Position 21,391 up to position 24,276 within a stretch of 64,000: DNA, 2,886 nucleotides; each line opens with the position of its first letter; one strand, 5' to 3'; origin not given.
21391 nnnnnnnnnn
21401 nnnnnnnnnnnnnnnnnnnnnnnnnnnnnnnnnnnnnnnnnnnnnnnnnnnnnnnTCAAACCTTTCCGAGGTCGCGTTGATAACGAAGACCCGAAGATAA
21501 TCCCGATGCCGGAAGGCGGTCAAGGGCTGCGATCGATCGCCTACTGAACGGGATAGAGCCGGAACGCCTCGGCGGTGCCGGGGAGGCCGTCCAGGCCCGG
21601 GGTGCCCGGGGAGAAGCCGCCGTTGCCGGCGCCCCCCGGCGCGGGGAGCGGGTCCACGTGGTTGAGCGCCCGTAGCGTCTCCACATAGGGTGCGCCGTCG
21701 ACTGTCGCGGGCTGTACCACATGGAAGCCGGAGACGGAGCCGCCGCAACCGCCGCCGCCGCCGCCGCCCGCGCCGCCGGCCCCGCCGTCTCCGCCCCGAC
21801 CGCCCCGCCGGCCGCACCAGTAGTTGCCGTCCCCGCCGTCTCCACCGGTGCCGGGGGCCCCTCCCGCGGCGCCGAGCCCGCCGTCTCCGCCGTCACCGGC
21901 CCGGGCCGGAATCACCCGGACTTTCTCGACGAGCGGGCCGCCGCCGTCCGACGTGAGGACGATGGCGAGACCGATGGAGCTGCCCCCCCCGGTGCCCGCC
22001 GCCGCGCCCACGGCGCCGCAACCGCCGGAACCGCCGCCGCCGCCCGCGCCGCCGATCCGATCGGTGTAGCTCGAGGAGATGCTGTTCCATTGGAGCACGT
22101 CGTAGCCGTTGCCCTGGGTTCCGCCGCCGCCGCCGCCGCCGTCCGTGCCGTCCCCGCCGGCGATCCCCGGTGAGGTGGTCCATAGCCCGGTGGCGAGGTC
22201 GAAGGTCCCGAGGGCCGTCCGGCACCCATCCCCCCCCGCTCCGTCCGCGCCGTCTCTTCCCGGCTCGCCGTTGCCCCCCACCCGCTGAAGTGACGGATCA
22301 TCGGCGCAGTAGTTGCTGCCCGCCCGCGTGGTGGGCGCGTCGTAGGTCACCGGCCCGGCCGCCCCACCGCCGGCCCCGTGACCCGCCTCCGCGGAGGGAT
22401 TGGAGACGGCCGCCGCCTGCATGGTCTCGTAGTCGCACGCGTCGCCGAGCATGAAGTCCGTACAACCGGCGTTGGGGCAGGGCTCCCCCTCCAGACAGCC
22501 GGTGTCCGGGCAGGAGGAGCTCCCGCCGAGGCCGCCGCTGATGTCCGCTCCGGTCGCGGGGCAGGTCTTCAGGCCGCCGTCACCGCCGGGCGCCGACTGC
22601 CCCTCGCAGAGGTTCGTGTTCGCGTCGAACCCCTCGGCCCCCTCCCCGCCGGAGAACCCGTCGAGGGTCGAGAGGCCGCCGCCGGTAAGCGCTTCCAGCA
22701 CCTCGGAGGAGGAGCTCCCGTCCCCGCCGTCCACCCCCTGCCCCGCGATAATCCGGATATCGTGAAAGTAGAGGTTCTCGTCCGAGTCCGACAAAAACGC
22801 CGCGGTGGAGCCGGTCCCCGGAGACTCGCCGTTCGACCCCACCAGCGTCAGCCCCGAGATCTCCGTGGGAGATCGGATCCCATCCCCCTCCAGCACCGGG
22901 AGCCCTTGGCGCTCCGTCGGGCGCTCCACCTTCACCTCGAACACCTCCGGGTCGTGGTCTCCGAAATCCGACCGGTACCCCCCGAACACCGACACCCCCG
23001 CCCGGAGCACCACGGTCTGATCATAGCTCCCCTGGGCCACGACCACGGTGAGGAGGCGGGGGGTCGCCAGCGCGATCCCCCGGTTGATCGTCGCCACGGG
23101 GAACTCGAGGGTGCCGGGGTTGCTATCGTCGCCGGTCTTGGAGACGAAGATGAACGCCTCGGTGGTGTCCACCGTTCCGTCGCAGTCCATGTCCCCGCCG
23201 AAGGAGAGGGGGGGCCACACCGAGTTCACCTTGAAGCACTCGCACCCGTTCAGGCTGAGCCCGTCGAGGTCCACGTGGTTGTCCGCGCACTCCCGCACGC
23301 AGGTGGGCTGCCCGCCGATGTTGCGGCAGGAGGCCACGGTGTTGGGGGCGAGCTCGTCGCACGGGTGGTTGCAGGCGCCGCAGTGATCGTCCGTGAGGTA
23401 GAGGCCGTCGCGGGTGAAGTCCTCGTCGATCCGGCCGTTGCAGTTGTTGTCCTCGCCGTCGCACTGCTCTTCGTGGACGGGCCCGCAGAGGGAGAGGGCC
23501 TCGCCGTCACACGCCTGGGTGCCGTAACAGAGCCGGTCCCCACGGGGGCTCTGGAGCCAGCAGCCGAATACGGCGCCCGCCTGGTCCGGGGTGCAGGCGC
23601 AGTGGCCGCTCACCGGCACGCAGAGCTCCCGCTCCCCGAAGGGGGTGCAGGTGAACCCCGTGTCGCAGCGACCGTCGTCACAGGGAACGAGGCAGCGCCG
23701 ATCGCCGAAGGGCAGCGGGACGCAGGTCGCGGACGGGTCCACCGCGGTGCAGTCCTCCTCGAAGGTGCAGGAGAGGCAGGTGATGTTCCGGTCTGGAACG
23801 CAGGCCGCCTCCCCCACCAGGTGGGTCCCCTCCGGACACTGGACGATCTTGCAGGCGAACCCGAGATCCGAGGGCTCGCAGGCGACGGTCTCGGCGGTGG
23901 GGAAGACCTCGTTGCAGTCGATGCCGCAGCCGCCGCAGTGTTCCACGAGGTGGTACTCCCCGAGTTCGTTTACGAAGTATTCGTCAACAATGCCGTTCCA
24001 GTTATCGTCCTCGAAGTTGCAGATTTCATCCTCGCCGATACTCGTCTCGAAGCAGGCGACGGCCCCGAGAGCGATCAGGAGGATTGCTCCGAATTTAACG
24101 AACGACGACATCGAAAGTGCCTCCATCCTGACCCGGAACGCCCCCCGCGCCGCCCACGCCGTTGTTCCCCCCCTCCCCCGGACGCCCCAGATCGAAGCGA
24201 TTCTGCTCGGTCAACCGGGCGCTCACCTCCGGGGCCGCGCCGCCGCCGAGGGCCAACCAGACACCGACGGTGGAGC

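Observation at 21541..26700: Tandem pair of giant secreted paralogs combining MopE-like Cys motifs with a Gly-rich beta-helix-like half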

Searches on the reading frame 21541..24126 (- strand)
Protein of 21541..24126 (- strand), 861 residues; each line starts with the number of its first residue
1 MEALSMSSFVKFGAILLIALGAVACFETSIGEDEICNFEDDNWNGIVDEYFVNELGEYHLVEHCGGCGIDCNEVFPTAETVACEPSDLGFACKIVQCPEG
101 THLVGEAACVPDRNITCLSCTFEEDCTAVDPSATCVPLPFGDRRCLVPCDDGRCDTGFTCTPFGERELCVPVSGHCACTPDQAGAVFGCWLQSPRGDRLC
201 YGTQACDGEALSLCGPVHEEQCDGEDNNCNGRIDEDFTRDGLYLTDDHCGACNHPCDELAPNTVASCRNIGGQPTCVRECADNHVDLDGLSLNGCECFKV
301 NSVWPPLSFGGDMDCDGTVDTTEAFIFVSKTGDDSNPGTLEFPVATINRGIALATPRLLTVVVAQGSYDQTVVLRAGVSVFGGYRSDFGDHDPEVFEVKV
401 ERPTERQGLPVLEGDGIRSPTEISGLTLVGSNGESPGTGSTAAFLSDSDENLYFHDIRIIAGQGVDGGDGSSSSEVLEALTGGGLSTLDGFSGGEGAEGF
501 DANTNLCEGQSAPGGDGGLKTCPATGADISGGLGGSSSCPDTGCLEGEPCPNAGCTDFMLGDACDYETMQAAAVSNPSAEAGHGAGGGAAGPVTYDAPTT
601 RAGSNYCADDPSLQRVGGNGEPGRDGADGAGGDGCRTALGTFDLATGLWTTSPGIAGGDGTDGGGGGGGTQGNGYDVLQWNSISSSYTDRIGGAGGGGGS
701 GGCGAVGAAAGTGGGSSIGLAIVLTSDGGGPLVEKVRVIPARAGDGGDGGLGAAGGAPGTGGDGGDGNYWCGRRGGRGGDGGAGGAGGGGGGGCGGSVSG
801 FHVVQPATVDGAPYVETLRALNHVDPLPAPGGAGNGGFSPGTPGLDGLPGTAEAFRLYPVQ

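Call 3: search_protein_families(library=pfam, proteins=[window:21541-24126:-], max_evalue=1)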
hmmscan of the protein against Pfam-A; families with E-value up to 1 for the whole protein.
window:21541-24126:- (861 aa): 3 families
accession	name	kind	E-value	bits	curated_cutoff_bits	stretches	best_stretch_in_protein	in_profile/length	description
PF07602.17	DUF1565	-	0.00092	19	20.3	1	331-371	2-41/257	Protein of unknown function (DUF1565)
PF11617.13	Cu-binding_MopE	-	0.0089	16.7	27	1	216-235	11-30/30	Putative metal-binding motif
PF18133.7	HydF_tetramer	-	0.38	11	22.6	1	48-74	58-84/118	Hydrogen maturase F tetramerization domain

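Call 4: search_protein_families(library=ncbifam, proteins=[window:21541-24126:-], max_evalue=1)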
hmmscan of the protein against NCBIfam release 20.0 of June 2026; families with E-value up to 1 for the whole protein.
window:21541-24126:- (861 aa): 1 family
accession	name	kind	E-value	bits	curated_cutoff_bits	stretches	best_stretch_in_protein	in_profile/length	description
NF047854.1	LIC10774_subfam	equivalog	0.0018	17.3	380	1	327-372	62-107/358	LIC10774/LIC10365 family surface protein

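Call 6: find_homologous_proteins(query=window:21541-24126:-)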
Query window:21541-24126:- (861 aa): 98 proteins with E <= 0.001 among 8000 candidates.
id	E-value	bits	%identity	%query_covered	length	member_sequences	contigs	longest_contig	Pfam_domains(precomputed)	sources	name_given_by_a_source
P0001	0.0e+0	1525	100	76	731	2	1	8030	-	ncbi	-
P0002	0.0e+0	1291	69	97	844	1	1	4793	-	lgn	-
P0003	0.0e+0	1065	59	99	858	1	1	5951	-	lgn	-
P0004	1.4e-276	939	55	98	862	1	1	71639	-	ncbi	-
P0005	3.1e-272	924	54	98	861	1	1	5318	-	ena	-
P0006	1.1e-261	889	53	98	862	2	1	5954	-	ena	-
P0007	6.1e-261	887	51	98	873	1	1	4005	-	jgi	jgi:hypothetical protein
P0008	6.6e-256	870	54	98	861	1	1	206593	PF11617.14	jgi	jgi:hypothetical protein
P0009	1.6e-255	869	52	97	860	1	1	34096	-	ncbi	ncbi:MAG: hypothetical protein R6V85_01015 [Polyangia bacterium]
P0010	3.2e-250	851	53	95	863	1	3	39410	PF11617.14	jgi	jgi:hypothetical protein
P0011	1.5e-248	846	53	96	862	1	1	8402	-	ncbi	-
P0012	1.2e-242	826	50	97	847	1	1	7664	-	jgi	jgi:hypothetical protein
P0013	2.2e-240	819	51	99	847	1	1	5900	-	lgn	-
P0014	1.4e-237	809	50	99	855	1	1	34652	PF11617.14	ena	-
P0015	2.4e-232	792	50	99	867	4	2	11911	-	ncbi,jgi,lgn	jgi:hypothetical protein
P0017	1.6e-196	674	46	99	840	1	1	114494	-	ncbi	-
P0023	1.6e-188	647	46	97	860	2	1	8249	PF11617.14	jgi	jgi:hypothetical protein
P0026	3.3e-185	636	45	84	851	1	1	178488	-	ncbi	-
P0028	3.4e-184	633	43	85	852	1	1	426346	-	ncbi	-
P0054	6.2e-156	539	42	88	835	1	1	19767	PF11617.14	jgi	jgi:hypothetical protein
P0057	1.3e-114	403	33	52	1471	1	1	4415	PF11617.14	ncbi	ncbi:MAG: hypothetical protein ACI9WU_003943, partial [Myxococcota bacterium]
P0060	2.6e-69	253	33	15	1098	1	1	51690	PF11617.14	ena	-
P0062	5.6e-62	228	33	24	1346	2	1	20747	PF11617.14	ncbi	ncbi:MAG: hypothetical protein ACI9MR_000360 [Myxococcota bacterium]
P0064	5.6e-61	225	28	59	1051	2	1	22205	PF11617.14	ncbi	-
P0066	4.4e-60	222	30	22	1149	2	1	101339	PF11617.14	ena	-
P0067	1.5e-59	220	34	18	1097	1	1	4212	PF11617.14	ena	-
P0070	3.6e-56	209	28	50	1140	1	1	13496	PF11617.14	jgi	jgi:hypothetical protein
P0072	9.2e-54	201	28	61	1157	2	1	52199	PF11617.14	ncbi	ncbi:MAG TPA: MopE-related protein [Polyangia bacterium]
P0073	1.9e-53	200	31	16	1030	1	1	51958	PF11617.14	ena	-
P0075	7.8e-49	185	29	22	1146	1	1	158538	PF11617.14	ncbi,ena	-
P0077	2.0e-43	167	25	30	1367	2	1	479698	PF11617.14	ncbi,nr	ncbi:MAG: hypothetical protein H6746_02525 [Deltaproteobacteria bacterium]|nr:hypothetical protein [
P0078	1.8e-40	157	31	50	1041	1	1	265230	PF11617.14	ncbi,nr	ncbi:MAG: MopE-related protein, partial [Deltaproteobacteria bacterium]|nr:MopE-related protein [Del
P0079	7.9e-30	122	29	24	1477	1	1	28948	PF11617.14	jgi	jgi:hypothetical protein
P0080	2.2e-27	114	27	24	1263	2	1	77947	PF11617.14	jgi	jgi:hypothetical protein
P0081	1.2e-25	108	32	20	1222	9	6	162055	PF11617.14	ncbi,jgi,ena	jgi:hypothetical protein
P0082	3.1e-23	100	35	15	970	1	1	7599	PF11617.14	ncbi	-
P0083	9.8e-23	98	32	25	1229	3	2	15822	PF11617.14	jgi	jgi:hypothetical protein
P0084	7.5e-21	92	28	22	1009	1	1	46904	PF11617.14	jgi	jgi:hypothetical protein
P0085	7.2e-18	82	34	30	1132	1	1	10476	PF11617.14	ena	-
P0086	2.0e-14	71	27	60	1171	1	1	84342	PF11617.14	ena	-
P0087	5.7e-14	69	37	12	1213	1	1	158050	PF11617.14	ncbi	-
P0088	9.0e-14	69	30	29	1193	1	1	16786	PF11617.14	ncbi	ncbi:MAG: MopE-related protein [Myxococcota bacterium]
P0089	1.6e-13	68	25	60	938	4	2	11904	PF11617.14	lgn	-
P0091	4.6e-10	56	51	5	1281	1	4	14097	PF11617.14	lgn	-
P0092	5.1e-10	56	37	9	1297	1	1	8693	PF11617.14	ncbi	-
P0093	2.6e-9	54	30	26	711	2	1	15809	PF11617.14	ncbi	ncbi:MAG: MopE-related protein, partial [Myxococcaceae bacterium]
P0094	3.5e-9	54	32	39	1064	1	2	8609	PF11617.14,PF03781.23,PF21671.3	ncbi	-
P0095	1.9e-8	51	55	3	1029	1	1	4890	PF11617.14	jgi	jgi:hypothetical protein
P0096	1.4e-7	48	41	12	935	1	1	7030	PF11617.14,PF13088.13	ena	-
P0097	6.0e-5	40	38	12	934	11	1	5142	PF11617.14,PF13088.13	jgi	-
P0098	9.6e-5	39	28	32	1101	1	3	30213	PF11617.14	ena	-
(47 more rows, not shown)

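Call 7: search_solved_structures(query=window:21541-24126:-, max_evalue=1)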
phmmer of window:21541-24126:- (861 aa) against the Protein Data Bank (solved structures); distinct sequences matched with E-value up to 1: 1.
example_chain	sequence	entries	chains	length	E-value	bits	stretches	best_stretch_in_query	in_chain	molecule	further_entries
8ep2_A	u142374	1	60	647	0.17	13.1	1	775-804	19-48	Capsid protein VP1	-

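Call 10: find_encoding_contigs(protein=P0008, flank=10000, max_places=2)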
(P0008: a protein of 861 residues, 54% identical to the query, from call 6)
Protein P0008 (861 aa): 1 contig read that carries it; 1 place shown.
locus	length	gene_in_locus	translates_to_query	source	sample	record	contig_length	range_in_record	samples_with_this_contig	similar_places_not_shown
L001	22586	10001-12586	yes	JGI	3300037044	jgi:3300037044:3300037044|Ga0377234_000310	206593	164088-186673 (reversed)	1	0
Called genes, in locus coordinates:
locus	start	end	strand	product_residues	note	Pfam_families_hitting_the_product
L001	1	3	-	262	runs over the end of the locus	PF13709:DUF4159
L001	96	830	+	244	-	-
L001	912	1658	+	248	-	-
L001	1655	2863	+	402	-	-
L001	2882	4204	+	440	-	-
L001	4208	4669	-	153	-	PF13185:GAF_2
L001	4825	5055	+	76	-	-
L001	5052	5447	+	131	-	PF01850:PIN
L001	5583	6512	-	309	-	PF03781:FGE-sulfatase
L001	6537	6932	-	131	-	PF05168:HEPN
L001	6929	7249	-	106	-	PF01909:NTP_transf_2, PF18765:Polbeta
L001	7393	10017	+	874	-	PF11617:Cu-binding_MopE (faint)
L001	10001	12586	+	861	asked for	PF11617:Cu-binding_MopE (weak)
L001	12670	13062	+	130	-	PF00085:Thioredoxin, PF13098:Thioredoxin_2 (weak)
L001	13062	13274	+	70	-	-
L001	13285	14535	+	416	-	PF02683:DsbD_TM, PF13386:DsbD_2 (weak), PF00085:Thioredoxin, PF13098:Thioredoxin_2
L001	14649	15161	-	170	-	-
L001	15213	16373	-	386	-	PF04015:DUF362, PF13187:Fer4_9 (faint), PF00037:Fer4 (faint), PF12797:Fer4_2 (faint), PF12837:Fer4_6 (weak), PF12838:Fer4_7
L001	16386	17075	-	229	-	PF03548:LolA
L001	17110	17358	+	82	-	-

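Call 11: find_encoding_contigs(protein=P0004, flank=10000, max_places=2)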
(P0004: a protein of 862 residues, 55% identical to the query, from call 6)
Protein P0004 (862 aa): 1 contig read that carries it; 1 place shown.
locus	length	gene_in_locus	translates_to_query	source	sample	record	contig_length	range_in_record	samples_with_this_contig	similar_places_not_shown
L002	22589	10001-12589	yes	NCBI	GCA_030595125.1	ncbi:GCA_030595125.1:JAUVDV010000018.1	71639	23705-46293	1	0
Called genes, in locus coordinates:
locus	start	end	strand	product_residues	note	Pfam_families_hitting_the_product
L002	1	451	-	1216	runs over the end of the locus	PF06119:NIDO, PF18884:TSP3_bac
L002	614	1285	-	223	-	PF12840:HTH_20, PF01022:HTH_5, PF00581:Rhodanese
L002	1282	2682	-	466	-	PF01266:DAO (faint), PF07992:Pyr_redox_2, PF13738:Pyr_redox_3 (faint), PF00070:Pyr_redox, PF02852:Pyr_redox_dim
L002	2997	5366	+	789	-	PF04879:Molybdop_Fe4S4, PF00384:Molybdopterin, PF01568:Molydop_binding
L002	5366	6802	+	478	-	PF00037:Fer4 (weak), PF12797:Fer4_2 (weak), PF13247:Fer4_11, PF00037:Fer4, PF12797:Fer4_2 (weak), PF12837:Fer4_6 (weak), PF13237:Fer4_10 (weak), PF01292:Ni_hydr_CYTB, +3 more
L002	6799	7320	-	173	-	-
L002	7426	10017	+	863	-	-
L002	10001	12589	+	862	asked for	-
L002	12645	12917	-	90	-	-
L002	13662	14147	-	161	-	-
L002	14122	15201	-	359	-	PF04055:Radical_SAM, PF13186:SPASM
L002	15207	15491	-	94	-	PF05402:PqqD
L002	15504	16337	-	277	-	PF27840:ScmC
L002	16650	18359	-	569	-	-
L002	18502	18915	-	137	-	PF02823:ATP-synt_DE_N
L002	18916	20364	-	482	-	PF02874:ATP-synt_ab_N, PF00006:ATP-synt_ab, PF22919:ATP-synt_VA_C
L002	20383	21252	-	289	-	PF00231:ATP-synt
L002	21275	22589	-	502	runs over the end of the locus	PF02874:ATP-synt_ab_N, PF00006:ATP-synt_ab, PF00306:ATP-synt_ab_C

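Call 12: find_encoding_contigs(protein=P0028, flank=10000, max_places=2)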
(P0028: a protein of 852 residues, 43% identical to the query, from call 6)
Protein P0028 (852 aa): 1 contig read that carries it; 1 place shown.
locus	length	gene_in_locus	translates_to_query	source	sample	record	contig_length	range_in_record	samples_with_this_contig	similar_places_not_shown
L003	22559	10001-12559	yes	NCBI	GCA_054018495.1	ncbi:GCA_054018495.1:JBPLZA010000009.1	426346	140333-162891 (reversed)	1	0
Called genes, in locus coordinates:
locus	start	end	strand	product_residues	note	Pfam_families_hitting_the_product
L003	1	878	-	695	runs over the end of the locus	PF00771:FHIPEP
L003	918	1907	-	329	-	PF00108:Thiolase_N, PF22691:Thiolase_C_1 (faint), PF07451:SpoVAD (weak), PF08545:ACP_syn_III, PF08541:ACP_syn_III_C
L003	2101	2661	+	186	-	PF01250:Ribosomal_S6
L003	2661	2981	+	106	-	PF01084:Ribosomal_S18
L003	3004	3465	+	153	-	PF01281:Ribosomal_L9_N, PF03948:Ribosomal_L9_C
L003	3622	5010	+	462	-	PF00772:DnaB, PF03796:DnaB_C, PF06745:ATPase, PF13481:AAA_25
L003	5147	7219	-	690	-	PF01590:GAF, PF13185:GAF_2, PF13492:GAF_3, PF13185:GAF_2, PF01590:GAF, PF13492:GAF_3 (weak), PF00990:GGDEF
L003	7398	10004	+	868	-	-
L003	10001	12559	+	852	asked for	-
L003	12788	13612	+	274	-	PF00168:C2 (faint), PF00595:PDZ, PF13180:PDZ_2 (weak), PF17820:PDZ_6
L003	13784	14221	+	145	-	-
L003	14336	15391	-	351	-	PF02812:ELFV_dehydrog_N, PF00208:ELFV_dehydrog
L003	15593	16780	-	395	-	PF12773:DZR (weak), PF13240:Zn_Ribbon_1 (weak), PF24463:DUF7577 (weak)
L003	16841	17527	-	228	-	-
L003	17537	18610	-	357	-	PF00762:Ferrochelatase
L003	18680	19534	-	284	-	PF01416:PseudoU_synth_1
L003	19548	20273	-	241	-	-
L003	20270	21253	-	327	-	-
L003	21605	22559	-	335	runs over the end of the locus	PF01118:Semialdhyde_dh, PF02774:Semialdhyde_dhC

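Call 16: find_related_loci(query=A1, collection=genome_contigs, flank=8000)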
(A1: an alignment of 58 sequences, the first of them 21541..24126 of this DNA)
Query A1 (861 aa) in genome_contigs; peptide patterns used: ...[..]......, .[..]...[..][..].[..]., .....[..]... (x = any residue, [..] = any of these).
600 stretches matched a pattern (row limit reached: there are more); 7 encode a relative of the query (tblastn E <= 1e-3); 7 distinct loci.
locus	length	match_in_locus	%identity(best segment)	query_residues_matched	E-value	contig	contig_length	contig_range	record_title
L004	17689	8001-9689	30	24-474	1e-22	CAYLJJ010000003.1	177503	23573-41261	MAG TPA_asm: uncultured Nannocystaceae bacterium isolate binchicken_co141_483 genome assembly, contig: NODE_141_length_1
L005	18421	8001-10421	34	95-244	2e-11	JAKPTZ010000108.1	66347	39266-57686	MAG: Deltaproteobacteria bacterium isolate USPA_maxbin.063 k141_599629, whole genome shotgun sequence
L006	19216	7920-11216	33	34-650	1e-65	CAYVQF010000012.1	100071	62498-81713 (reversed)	MAG TPA_asm: uncultured Myxococcales bacterium isolate SRP241326_co1_343 genome assembly, contig: NODE_361_length_100071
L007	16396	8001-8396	32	109-235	1e-9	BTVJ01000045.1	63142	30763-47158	MAG: Myxococcales bacterium AMX-MBFR-64 DNA, sequence045, whole genome shotgun sequence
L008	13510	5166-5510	40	202-320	1e-8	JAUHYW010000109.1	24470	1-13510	MAG: bacterium isolate 3_bin.88 NODE_2563_length_24470_cov_2.560079, whole genome shotgun sequence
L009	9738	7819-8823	36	198-320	6e-7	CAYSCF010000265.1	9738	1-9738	MAG TPA_asm: uncultured Sandaracinaceae bacterium isolate binchicken_co54_31 genome assembly, contig: NODE_12708_length_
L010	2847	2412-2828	31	109-235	7e-6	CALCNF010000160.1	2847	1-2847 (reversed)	MAG TPA_asm: uncultured proteobacterium isolate ERR599101_bin.47_CONCOCT_v1.1_MAG genome assembly, contig: ERZ841449.832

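Call 18: find_encoding_contigs(protein=P0017, flank=10000, max_places=1)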
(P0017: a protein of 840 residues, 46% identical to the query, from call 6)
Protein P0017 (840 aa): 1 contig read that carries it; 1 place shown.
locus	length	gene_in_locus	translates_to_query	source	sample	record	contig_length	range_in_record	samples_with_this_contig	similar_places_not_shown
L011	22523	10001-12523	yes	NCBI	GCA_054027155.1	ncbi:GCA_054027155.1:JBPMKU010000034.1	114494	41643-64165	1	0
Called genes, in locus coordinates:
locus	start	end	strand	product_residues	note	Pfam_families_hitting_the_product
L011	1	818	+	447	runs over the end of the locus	-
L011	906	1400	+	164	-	-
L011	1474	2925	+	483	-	PF13428:TPR_14 (faint), PF05157:MshEN, PF00072:Response_reg, PF07719:TPR_2 (faint), PF13371:TPR_9 (faint), PF13414:TPR_11 (faint), PF13432:TPR_16 (faint)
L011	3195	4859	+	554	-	-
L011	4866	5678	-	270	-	PF01311:Bac_export_1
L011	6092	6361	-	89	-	PF01313:Bac_export_3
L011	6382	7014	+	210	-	PF00156:Pribosyltran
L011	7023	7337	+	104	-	PF00515:TPR_1 (faint), PF07719:TPR_2 (faint), PF13181:TPR_8 (faint), PF14559:TPR_19 (weak)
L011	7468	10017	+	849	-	-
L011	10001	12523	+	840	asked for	-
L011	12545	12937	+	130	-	-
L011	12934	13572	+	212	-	-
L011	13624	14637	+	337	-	PF13539:Peptidase_M15_4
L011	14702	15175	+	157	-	-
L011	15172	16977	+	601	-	PF05090:HTTM (weak)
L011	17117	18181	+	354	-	PF01979:Amidohydro_1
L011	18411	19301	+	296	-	PF01569:PAP2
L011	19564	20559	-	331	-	PF00154:RecA_N, PF08423:Rad51 (weak), PF06745:ATPase (weak), PF13481:AAA_25 (faint), PF27531:MT3502_N (weak), PF21096:RecA_C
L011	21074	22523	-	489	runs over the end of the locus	PF13541:ChlI, PF00158:Sigma54_activat (faint), PF01078:Mg_chelatase, PF05496:RuvB_N (faint), PF07728:AAA_5 (faint), PF00493:MCM (weak), PF13335:Mg_chelatase_C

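Call 19: find_encoding_contigs(protein=P0026, flank=10000, max_places=1)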
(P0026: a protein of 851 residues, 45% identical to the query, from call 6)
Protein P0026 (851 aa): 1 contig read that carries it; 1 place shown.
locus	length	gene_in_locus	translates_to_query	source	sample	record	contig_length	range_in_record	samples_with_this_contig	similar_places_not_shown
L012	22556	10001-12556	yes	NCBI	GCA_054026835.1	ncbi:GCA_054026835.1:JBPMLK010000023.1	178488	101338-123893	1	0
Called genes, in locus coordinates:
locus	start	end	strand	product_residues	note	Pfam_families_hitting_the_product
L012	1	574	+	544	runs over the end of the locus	PF05222:AlaDh_PNT_N, PF01262:AlaDh_PNT_C, PF12769:PNTB_4TM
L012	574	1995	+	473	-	PF02233:PNTB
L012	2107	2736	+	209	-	PF01250:Ribosomal_S6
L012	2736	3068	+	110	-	PF01084:Ribosomal_S18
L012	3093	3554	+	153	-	PF01281:Ribosomal_L9_N, PF03948:Ribosomal_L9_C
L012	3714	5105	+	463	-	PF00772:DnaB, PF13481:AAA_25, PF03796:DnaB_C, PF06745:ATPase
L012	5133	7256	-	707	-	PF01590:GAF, PF13185:GAF_2, PF13492:GAF_3, PF01590:GAF, PF13185:GAF_2, PF13492:GAF_3, PF00990:GGDEF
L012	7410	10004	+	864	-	PF11617:Cu-binding_MopE (faint)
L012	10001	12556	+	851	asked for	-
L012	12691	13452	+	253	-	PF00168:C2 (weak), PF00595:PDZ, PF13180:PDZ_2 (weak), PF17820:PDZ_6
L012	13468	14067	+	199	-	-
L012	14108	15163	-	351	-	PF02812:ELFV_dehydrog_N, PF00208:ELFV_dehydrog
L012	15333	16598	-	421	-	PF12773:DZR (weak), PF13240:Zn_Ribbon_1, PF24463:DUF7577 (weak)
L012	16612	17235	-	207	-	-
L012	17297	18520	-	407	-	PF27187:APC_Aq_097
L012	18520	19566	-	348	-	PF00762:Ferrochelatase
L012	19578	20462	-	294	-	PF01416:PseudoU_synth_1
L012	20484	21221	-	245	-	-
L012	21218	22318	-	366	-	-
